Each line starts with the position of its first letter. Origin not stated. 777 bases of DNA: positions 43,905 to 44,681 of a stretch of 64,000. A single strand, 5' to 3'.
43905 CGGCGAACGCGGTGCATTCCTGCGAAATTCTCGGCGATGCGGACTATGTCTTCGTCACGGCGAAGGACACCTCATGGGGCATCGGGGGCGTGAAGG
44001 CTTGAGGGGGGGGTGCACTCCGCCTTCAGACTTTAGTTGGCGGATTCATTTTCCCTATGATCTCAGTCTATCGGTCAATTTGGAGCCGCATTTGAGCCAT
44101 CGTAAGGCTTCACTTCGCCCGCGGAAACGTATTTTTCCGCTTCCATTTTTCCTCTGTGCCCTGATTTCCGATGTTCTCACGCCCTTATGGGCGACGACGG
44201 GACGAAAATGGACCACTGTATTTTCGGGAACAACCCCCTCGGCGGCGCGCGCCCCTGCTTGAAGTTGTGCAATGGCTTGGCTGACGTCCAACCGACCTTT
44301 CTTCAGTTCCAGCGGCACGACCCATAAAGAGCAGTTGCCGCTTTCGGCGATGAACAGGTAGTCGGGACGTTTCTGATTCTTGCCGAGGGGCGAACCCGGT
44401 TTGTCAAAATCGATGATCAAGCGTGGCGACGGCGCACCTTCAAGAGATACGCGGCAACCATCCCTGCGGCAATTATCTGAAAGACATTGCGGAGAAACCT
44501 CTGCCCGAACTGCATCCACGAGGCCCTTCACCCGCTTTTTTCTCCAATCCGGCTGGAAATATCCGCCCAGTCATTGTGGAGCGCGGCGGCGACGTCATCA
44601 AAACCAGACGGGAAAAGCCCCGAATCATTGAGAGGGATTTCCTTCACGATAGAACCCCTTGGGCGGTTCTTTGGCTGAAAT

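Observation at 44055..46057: Candidate undescribed two-gene defence module: ABC/SMC-type AAA ATPase translationally coupled to a small PD-(D/E)xK-like protein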

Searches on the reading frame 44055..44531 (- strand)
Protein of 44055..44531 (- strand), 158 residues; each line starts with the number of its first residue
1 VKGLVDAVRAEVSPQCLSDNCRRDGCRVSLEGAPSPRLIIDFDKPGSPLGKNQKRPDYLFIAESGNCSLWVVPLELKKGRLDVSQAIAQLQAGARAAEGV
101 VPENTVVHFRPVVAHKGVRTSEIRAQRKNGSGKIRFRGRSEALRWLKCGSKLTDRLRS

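Call 3: search_protein_families(library=padloc, proteins=[window:44055-44531:-], max_evalue=0.01)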
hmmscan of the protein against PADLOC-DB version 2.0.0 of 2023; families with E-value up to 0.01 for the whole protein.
window:44055-44531:- (158 aa): 1 family
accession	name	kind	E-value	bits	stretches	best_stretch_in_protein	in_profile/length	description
PDLC04668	PDC-M47B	-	0.0099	13.6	0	52-92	72-111/186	-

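Call 4: search_protein_families(library=pfam, proteins=[window:44055-44531:-], max_evalue=0.1)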
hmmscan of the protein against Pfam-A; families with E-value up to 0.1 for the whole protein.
window:44055-44531:- (158 aa): 1 family
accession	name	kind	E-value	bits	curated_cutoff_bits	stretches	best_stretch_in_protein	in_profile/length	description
PF04313.20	HSDR_N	-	0.0095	16.2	25.1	1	50-94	122-162/198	Type I restriction enzyme R protein N terminus (HSDR_N)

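Call 5: search_protein_families(library=ncbifam, proteins=[window:44055-44531:-], max_evalue=0.1)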
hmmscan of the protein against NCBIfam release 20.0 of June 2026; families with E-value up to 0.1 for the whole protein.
window:44055-44531:- (158 aa): 1 family
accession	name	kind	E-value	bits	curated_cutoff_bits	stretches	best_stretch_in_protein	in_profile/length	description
TIGR02694.1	arsenite_ox_S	equivalog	0.077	12.9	95.65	0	82-121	27-66/129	arsenate reductase (azurin) small subunit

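Call 6: find_homologous_proteins(query=window:44055-44531:-, max_evalue=0.001)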
Query window:44055-44531:- (158 aa): 79 proteins with E <= 0.001 among 315 candidates.
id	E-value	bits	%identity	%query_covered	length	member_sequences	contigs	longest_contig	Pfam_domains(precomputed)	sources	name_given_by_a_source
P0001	6.7e-100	349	100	100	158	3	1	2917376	-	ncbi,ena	-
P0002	1.1e-52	196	60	99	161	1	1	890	-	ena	-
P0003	3.7e-51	191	59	99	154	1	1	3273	-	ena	-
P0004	2.4e-50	188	61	99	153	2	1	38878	-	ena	-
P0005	4.3e-50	188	60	100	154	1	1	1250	-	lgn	-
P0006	6.3e-49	184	60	99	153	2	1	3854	-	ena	-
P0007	3.5e-48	181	57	99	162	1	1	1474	-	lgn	-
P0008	2.5e-46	175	54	98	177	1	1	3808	-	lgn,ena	-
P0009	3.6e-46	175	56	98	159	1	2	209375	-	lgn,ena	-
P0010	3.9e-46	175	58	99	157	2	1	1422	-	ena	-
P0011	3.6e-45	172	57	97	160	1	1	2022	-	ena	-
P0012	7.2e-45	171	55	99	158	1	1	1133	-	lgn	-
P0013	1.2e-44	170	52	99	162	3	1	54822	-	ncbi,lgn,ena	-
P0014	1.3e-44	170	55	99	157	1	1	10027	-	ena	-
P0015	5.8e-44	168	54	97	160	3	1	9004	-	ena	-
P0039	6.7e-39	151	51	99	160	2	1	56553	-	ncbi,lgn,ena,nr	ncbi:MAG: hypothetical protein OXU79_04750 [Gemmatimonadota bacterium]|nr:hypothetical protein [Gemm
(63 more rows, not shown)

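Call 10: find_related_loci(query=A1, collection=genome_contigs, flank=8000)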
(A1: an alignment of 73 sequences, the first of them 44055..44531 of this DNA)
Query A1 (158 aa) in genome_contigs; peptide patterns used: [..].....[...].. (x = any residue, [..] = any of these).
50 stretches matched a pattern; 45 encode a relative of the query (tblastn E <= 1e-3); 45 distinct loci.
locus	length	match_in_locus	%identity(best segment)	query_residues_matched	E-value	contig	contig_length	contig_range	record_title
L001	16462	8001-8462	58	1-158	2e-55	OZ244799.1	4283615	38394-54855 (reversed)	MAG: bacterium isolate fda9cd22-9c8c-44c4-8321-deb2e702e096 genome assembly, chromosome: 1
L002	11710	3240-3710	54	1-157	1e-54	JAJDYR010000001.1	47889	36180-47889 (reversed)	MAG: bacterium isolate jk18x34bins.43 k141_518657, whole genome shotgun sequence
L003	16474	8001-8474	56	3-157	4e-52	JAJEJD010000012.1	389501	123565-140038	MAG: bacterium isolate p16x63bins.49 k141_453995, whole genome shotgun sequence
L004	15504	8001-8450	56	4-157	1e-50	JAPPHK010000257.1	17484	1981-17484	MAG: Nitrospinota bacterium isolate RHO1_bin_79 NODE_4891_length_17484_cov_8.674336, whole genome shotgun sequence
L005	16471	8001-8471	54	1-156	2e-49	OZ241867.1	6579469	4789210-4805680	MAG: Candidatus Latescibacterota bacterium isolate 402c3f40-99c9-4ff8-b352-fabea084b2f7 genome assembly, chromosome: 1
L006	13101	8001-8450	53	4-157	2e-47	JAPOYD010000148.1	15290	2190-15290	MAG: Nitrospinota bacterium isolate COS4_bin_23 NODE_3182_length_15290_cov_7.83722, whole genome shotgun sequence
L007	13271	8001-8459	52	4-157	5e-46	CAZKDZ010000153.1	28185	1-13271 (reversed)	MAG TPA_asm: uncultured bacterium isolate SRP338948_co1_137 genome assembly, contig: k141_437597, whole genome shotgun s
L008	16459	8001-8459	54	1-157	5e-46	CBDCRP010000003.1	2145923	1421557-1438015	MAG: bacterium isolate c343b5c3-9596-4089-b975-978780b2b10b genome assembly, contig: contig_3, whole genome shotgun sequ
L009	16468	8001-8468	50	1-157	1e-45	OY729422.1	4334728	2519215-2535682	MAG: Bryobacterales bacterium isolate d47adfd7-a82f-4c56-911c-b237267f53ff genome assembly, chromosome: 1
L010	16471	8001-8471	50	1-157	3e-45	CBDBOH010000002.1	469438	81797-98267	MAG: Chloroflexota bacterium isolate 6ed94c95-c701-4cc9-8e12-bdeb5c957f40 genome assembly, contig: contig_2, whole genom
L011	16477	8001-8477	49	1-157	1e-44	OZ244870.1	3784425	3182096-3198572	MAG: bacterium isolate 1787d5c2-f835-4e51-9542-216dbc25d184 genome assembly, chromosome: 1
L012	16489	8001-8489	48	1-158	1e-44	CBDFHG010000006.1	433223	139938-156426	MAG: Thermohalobaculum sp. isolate 6f21eef3-4e04-431d-82cf-8d107b5bd39d genome assembly, contig: contig_6, whole genome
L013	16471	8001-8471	50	1-156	2e-44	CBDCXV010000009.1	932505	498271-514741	MAG: Candidatus Latescibacterota bacterium isolate a04b77f4-1c6a-4467-bb03-95175eeb39fb genome assembly, contig: contig_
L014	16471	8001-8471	50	1-156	2e-44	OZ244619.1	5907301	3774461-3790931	MAG: Candidatus Latescibacterota bacterium isolate 42df25b2-3f2b-47dc-af7c-4916403e88f0 genome assembly, chromosome: 1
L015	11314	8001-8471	48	1-157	4e-44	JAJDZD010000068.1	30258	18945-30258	MAG: Chloroflexota bacterium isolate jk18x40bins.16 k141_464666, whole genome shotgun sequence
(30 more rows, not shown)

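Call 12: search_protein_families(library=padloc, alignment_id=A1, max_evalue=0.1)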
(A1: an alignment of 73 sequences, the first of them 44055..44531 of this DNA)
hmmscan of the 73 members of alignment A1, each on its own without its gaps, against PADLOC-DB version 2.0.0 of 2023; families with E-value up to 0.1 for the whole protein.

A. member 1, window:44055-44531:- (158 aa): 2 families
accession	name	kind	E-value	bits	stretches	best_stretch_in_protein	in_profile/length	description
PDLC04668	PDC-M47B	-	0.0099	13.6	1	52-92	72-111/186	-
PDLC04665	PDC-M47B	-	0.054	11.1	1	51-93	73-114/202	-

B. families by the number of members that match (of 73 scanned): 10 families
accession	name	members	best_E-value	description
PDLC04668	PDC-M47B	46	5.7e-07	-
PDLC04665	PDC-M47B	32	2e-07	-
PDLC04667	PDC-M47B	7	0.00016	-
PDLC00395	SduA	6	0.0024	DUF4263 domain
PDLC04666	PDC-M47B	3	0.006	-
PDLC04563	PDC-M29B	1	0.0038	-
PDLC02034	Cas4d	1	0.011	-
PDLC04669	PDC-M47B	1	0.013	-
PDLC01250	Cas4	1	0.015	"CAS-I,CAS-II,CAS-III,CAS-IV,CAS-V,CAS-VI; acquisition_associated"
PDLC04616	PDC-M38B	1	0.069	-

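Call 18: predict_structure(alignment_id=A1)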
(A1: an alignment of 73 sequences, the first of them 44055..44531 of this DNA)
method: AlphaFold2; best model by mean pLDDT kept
length: 158 residues; sequences in the alignment: 73
mean_pLDDT: 92.9   pTM: 0.89
mean pLDDT of the five models: 92.9, 92.7, 92.3, 91.6, 90.6
residues with pLDDT >= 90: 127; 70-90: 30; 50-70: 1; < 50: 0
segments of 3 or more residues with pLDDT < 50: none
pLDDT, mean of each block of 10 residues (from residue 1): 90 97 96 96 93 94 91 95 93 97 95 92 79 92 95 90
secondary structure, 60 per line:
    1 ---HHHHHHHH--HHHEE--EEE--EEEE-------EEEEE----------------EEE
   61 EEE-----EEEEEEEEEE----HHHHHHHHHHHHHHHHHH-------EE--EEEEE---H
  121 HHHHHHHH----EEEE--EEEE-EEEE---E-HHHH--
elements in order: H4-11 E21-23 E26-29 E37-41 E58-63 E69-78 H83-100 E112-116 H120-128 E133-136 E139-142 E144-147 H153-156

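Call 30: search_protein_representatives(alignment_id=A1)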
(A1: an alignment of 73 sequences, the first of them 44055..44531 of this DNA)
Query: 73 sequences, 157 profile positions. Proteins with E-value up to 0.001 (for the whole library): 1328; up to 1e-10: 850; up to 1e-30: 256. The best 150 are listed.
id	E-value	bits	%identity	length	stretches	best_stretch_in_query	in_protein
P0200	6.9e-63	227.1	-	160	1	1-156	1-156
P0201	1.1e-60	219.9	-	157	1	1-156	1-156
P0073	5.4e-60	217.6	-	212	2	2-100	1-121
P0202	8.0e-60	217.1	-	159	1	1-156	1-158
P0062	2.8e-58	212.1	-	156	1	1-155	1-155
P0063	5.5e-57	207.9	-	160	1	1-156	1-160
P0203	1.6e-55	203.1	-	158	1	1-156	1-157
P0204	3.3e-54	198.9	-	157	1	1-156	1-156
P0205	1.4e-53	196.8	-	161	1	1-156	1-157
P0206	3.8e-53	195.4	-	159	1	1-156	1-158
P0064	6.6e-53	194.6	-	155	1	1-155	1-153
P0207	8.7e-53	194.2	-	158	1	1-156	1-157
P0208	4.3e-52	192.0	-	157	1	4-155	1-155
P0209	5.9e-51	188.3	-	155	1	1-156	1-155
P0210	6.2e-51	188.2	-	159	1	1-156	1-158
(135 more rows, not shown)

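Call 31: search_dna_similar(query=window:44055-44531:-, collection=plasmids, mode=protein, max_evalue=1, max_rows=20)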
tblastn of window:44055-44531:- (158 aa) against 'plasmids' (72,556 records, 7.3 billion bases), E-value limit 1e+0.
No match.

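Call 52: find_encoding_contigs(protein=P0001, flank=10000, max_places=3)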
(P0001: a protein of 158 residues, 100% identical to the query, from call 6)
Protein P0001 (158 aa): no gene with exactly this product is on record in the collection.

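Call 53: list_cluster_members(proteins=[P0001, P0080, P0081])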
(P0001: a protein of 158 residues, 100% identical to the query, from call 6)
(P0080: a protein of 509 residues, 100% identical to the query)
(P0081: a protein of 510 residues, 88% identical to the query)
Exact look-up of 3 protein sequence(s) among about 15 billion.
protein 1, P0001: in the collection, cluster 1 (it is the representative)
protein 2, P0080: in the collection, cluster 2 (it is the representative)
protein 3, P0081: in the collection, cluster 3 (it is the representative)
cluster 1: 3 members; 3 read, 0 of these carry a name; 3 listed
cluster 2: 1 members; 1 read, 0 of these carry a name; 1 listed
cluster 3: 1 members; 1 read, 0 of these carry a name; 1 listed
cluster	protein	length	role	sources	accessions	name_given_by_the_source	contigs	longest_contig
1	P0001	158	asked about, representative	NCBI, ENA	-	-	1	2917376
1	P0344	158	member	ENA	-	-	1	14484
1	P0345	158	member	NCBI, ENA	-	-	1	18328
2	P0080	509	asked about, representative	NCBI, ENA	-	-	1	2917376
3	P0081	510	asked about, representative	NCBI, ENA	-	-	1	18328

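Call 65: find_encoding_contigs(protein=P0013, flank=10000, max_places=2)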
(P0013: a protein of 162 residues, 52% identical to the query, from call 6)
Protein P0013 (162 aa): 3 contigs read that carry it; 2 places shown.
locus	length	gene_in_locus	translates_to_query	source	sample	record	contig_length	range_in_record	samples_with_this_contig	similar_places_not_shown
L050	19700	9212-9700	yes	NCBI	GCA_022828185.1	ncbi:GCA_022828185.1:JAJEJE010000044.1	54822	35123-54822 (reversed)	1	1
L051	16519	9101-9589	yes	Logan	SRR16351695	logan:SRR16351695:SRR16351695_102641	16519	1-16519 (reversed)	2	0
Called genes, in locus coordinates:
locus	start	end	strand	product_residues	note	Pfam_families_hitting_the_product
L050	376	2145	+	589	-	PF02463:SMC_N (faint), PF11398:DUF2813, PF13175:AAA_15, PF13476:AAA_23, PF13304:AAA_21, PF13175:AAA_15, PF20469:OLD-like_TOPRIM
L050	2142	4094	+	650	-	PF00580:UvrD-helicase, PF01443:Viral_helicase1 (faint), PF13245:AAA_19, PF13604:AAA_30 (faint), PF13361:UvrD_C, PF13538:UvrD_C_2 (weak)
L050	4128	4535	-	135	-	-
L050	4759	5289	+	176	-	-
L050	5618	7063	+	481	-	PF00501:AMP-binding, PF13193:AMP-binding_C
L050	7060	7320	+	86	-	PF00550:PP-binding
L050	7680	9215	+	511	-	PF13175:AAA_15, PF13304:AAA_21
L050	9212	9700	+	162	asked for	-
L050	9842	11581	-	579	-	PF00795:CN_hydrolase, PF02540:NAD_synthase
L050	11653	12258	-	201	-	PF02517:Rce1-like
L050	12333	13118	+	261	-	PF03099:BPL_LplA_LipB, PF21948:LplA-B_cat (weak)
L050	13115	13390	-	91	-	-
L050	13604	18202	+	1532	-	PF00310:GATase_2, PF04898:Glu_syn_central, PF01645:Glu_synthase, PF01493:GXGXG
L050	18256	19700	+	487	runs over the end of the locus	PF14691:Fer4_20, PF00070:Pyr_redox, PF00890:FAD_binding_2 (weak), PF01266:DAO (weak), PF03486:HI0933_like (weak), PF07992:Pyr_redox_2, PF12831:FAD_oxidored (weak), PF13450:NAD_binding_8, +3 more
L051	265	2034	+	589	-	PF02463:SMC_N (faint), PF11398:DUF2813, PF13175:AAA_15, PF13476:AAA_23, PF13304:AAA_21, PF13175:AAA_15, PF20469:OLD-like_TOPRIM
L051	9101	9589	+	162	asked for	-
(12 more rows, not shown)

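Call 66: find_encoding_contigs(protein=P0039, flank=10000, max_places=2)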
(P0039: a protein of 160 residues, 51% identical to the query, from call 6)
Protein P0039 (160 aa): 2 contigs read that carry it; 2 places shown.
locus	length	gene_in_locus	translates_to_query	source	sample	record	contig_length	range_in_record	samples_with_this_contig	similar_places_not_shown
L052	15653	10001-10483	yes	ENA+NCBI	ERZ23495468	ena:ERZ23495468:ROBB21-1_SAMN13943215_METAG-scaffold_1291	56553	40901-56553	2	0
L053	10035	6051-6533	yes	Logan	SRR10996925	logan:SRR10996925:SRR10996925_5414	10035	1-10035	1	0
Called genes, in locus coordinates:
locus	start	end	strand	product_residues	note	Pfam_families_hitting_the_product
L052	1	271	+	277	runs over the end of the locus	-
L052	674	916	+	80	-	PF08751:TrwC (weak)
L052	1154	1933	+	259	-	PF05721:PhyH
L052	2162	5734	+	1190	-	PF00176:SNF2-rel_dom, PF00270:DEAD, PF04851:ResIII, PF00271:Helicase_C, PF13020:NOV_C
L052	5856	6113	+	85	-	-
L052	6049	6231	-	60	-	-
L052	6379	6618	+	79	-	-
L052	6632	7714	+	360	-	PF06114:Peptidase_M78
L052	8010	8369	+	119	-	PF14213:DUF4325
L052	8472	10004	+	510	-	PF13175:AAA_15, PF13304:AAA_21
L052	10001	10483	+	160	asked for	-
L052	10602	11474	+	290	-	PF06634:DUF1156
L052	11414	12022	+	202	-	-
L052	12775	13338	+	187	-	PF13304:AAA_21, PF13175:AAA_15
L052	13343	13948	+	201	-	PF11536:DUF3226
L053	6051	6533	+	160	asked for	-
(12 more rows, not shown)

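Call 69: search_solved_structures(query=A1, max_evalue=10)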
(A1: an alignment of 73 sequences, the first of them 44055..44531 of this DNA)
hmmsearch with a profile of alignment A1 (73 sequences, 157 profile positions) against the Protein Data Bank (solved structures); distinct sequences matched with E-value up to 10: 0.

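Call 84: fold_search(model_id=the predicted structure, library=pdb)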
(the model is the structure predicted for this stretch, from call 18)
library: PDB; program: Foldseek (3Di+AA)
matches with E <= 10: 731; with E <= 0.001: 0
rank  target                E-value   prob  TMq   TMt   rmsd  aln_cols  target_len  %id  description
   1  9f38_A                2.4e-03  0.84  0.32  0.10   9.6       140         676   14  BsmI (wild-type) crystallized with Ca2+ and cognate dsDNA (released 2025-04-02)
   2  5gkj_B                5.5e-03  0.93  0.31  0.23  10.0       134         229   13  Structure of EndoMS in apo form (released 2016-11-02)
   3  2vld_A                7.0e-03  0.97  0.31  0.23   5.3        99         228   14  crystal structure of a repair endonuclease from Pyrococcus abyssi (released 2009-05-19)
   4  2vld_B                7.5e-03  0.97  0.31  0.23   5.3        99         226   14  crystal structure of a repair endonuclease from Pyrococcus abyssi (released 2009-05-19)
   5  1wtd_A                1.7e-02  0.82  0.30  0.21   5.7        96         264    8  Crystal structure of type II restrcition endonuclease, EcoO109I DNA-free form (released 2004-12-14)
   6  5gke_A                1.8e-02  0.87  0.30  0.22   5.5       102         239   15  Structure of EndoMS-dsDNA1 complex (released 2016-11-02)
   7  9ez7_A                2.0e-02  0.60  0.33  0.10   9.6       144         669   10  BsmI (Nicking top mutant) crystallized with Ca2+ and cognate dsDNA (released 2025-04-02)
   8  1wtd_B                3.4e-02  0.77  0.33  0.22   5.3        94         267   10  Crystal structure of type II restrcition endonuclease, EcoO109I DNA-free form (released 2004-12-14)
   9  1wte_MODEL_1_A        4.1e-02  0.63  0.30  0.20   6.3        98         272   14  Crystal structure of type II restrcition endonuclease, EcoO109I complexed with cognate DNA (released 2004-12-14)
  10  5gkj_A                4.3e-02  0.72  0.28  0.22   4.7        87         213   15  Structure of EndoMS in apo form (released 2016-11-02)
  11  9f9l_A                5.5e-02  0.15  0.19  0.17   8.9       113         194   11  Crystal structure of MUS81-EME1 bound by compound 16. (released 2024-07-03)
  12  9ez5_A                5.9e-02  0.38  0.32  0.10  11.4       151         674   13  BsmI (Inactive) crystallized with Mg2+ and cognate dsDNA (released 2025-04-02)
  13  6ppr_A                5.9e-02  0.21  0.21  0.06  10.1        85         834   15  Cryo-EM structure of AdnA(D934A)-AdnB(D1014A) in complex with AMPPNP and DNA (released 2019-11-20)
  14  4xz5_A                8.6e-02  0.05  0.17  0.13  17.4       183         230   10  Structure of the thermostable alpha-Carbonic Anydrase from Thiomicrospira crunogena XCL-2 gammaproteobacterium (released 2015-07-29)
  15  6ppu_A                1.2e-01  0.16  0.20  0.07  10.3        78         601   23  Cryo-EM structure of AdnAB-AMPPNP-DNA complex (released 2019-11-20)
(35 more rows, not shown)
